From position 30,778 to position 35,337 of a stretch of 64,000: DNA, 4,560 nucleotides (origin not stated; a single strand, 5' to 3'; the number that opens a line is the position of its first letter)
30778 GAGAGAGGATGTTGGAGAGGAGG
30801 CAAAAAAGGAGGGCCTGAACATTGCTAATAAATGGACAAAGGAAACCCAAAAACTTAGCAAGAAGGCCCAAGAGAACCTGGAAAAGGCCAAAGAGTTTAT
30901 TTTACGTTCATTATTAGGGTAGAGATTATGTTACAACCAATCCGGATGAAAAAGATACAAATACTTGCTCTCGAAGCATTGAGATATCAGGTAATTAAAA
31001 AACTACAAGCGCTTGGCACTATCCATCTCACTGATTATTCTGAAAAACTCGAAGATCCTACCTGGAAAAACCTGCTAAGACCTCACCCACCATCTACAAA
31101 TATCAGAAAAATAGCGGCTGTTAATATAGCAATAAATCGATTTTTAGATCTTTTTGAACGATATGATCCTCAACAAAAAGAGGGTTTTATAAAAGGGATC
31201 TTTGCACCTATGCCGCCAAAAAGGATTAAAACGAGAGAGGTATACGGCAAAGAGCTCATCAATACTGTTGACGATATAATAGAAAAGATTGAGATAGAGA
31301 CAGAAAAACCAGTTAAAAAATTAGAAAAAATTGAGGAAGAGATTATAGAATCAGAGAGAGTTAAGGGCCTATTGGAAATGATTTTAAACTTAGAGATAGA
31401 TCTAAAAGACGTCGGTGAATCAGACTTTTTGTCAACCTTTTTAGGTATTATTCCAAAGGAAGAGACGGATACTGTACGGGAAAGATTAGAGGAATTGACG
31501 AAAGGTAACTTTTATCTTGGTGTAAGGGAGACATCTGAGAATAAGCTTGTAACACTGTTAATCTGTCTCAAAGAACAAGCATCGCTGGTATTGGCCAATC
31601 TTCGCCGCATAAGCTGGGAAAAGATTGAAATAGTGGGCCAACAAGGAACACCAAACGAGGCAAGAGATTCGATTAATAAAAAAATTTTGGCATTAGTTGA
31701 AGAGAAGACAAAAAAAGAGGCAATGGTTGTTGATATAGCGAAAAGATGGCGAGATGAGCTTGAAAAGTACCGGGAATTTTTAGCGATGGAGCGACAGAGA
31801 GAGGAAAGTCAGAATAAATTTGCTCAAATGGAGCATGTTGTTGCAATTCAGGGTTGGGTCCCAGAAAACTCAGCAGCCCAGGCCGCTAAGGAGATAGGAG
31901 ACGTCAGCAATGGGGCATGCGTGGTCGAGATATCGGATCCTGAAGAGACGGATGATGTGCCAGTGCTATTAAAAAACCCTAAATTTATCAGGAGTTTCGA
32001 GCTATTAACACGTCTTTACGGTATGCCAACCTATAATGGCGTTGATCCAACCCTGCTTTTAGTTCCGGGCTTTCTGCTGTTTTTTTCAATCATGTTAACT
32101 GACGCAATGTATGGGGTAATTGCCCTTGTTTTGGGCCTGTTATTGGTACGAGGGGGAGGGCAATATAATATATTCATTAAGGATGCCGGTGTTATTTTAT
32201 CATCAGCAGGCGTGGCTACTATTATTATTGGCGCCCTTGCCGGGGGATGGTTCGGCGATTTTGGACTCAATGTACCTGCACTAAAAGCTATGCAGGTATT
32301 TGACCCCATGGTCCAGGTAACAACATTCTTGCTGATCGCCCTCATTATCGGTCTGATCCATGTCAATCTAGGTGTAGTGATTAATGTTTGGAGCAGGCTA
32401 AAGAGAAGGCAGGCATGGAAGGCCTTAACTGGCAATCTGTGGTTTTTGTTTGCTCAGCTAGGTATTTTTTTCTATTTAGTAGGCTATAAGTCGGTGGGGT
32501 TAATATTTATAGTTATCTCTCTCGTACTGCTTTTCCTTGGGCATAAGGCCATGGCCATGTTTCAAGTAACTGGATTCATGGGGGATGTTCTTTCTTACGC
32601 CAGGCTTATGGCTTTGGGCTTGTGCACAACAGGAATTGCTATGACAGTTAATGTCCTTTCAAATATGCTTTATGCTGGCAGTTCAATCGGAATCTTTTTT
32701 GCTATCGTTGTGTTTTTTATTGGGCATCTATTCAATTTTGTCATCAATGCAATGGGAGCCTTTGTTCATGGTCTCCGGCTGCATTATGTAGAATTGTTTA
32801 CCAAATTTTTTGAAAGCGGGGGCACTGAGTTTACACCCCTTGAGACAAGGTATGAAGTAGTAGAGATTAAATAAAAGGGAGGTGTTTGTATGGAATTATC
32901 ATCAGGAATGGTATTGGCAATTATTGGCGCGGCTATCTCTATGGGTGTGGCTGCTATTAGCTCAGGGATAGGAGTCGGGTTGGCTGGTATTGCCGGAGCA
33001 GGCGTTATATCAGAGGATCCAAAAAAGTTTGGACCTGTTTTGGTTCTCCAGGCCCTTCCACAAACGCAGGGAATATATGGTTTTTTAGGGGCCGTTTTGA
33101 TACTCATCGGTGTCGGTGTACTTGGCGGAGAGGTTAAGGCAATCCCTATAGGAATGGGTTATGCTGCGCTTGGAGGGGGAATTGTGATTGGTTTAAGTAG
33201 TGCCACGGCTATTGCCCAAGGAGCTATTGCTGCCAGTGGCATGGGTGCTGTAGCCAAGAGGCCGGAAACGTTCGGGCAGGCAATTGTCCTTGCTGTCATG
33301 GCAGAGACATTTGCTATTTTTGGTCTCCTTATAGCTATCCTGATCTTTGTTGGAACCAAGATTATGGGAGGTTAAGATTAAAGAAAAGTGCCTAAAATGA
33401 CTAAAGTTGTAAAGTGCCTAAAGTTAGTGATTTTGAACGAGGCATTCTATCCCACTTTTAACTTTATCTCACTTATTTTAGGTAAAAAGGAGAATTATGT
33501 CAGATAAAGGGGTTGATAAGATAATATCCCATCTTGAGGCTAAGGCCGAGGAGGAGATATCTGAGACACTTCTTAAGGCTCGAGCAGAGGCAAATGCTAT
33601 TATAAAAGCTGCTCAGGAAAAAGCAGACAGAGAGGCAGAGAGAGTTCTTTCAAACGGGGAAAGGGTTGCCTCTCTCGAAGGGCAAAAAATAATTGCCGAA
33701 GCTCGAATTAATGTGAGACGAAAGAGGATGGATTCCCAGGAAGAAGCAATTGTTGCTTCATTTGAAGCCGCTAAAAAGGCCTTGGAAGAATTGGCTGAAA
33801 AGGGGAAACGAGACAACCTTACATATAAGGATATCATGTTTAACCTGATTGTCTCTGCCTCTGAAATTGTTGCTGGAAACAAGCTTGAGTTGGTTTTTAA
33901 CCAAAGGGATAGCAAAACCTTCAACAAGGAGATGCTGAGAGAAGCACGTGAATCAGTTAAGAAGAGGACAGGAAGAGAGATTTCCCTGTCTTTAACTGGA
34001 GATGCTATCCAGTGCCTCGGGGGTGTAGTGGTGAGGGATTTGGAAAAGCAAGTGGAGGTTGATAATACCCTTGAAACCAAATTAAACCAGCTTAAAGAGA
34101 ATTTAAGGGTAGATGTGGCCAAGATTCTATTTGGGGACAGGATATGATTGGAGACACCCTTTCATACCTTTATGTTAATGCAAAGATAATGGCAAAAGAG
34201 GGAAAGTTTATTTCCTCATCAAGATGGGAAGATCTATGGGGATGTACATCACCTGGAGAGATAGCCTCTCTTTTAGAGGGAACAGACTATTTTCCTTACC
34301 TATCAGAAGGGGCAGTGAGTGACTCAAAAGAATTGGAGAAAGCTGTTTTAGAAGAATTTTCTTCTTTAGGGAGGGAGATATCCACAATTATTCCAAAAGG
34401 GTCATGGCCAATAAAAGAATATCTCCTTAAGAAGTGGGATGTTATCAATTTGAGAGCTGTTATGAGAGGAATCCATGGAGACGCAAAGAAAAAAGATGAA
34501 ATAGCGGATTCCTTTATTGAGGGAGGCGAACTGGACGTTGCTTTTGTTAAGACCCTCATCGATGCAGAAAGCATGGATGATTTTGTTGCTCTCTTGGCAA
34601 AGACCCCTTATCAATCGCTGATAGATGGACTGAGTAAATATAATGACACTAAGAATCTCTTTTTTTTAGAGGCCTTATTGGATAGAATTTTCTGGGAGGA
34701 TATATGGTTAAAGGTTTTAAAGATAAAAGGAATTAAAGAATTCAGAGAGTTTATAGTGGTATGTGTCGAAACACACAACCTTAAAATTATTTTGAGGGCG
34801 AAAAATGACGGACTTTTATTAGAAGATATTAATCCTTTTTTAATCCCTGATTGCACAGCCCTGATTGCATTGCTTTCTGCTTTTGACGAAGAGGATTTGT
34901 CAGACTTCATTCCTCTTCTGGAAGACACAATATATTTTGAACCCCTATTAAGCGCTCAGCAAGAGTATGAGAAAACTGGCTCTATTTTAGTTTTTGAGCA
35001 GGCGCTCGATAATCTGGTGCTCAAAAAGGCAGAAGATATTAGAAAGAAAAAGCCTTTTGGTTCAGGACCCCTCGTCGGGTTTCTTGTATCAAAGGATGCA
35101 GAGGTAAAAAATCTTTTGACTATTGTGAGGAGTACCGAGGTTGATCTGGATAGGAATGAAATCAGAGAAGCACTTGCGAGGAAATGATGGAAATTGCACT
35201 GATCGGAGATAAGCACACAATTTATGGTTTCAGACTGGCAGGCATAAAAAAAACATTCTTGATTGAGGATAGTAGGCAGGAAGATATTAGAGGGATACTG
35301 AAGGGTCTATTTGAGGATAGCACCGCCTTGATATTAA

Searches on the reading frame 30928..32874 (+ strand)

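Call 19: search_protein_families(library=pfam, proteins=[window:30928-32874:+], max_evalue=0.00001)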
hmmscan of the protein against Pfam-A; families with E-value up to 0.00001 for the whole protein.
window:30928-32874:+ (648 aa): 1 family
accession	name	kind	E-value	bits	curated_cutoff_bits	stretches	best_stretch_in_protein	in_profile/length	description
PF01496.24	V_ATPase_I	-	4.6e-24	84.9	30.7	2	150-407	159-414/815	V-type ATPase 116kDa subunit family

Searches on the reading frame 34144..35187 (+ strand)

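Call 19: search_protein_families(library=pfam, proteins=[window:34144-35187:+], max_evalue=0.00001)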
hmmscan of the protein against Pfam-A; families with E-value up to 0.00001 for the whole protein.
window:34144-35187:+ (347 aa): 1 family
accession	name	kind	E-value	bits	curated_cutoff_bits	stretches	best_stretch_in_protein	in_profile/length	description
PF01992.21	vATP-synt_AC39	-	3.5e-58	198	29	1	11-342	1-338/339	ATP synthase (C/AC39) subunit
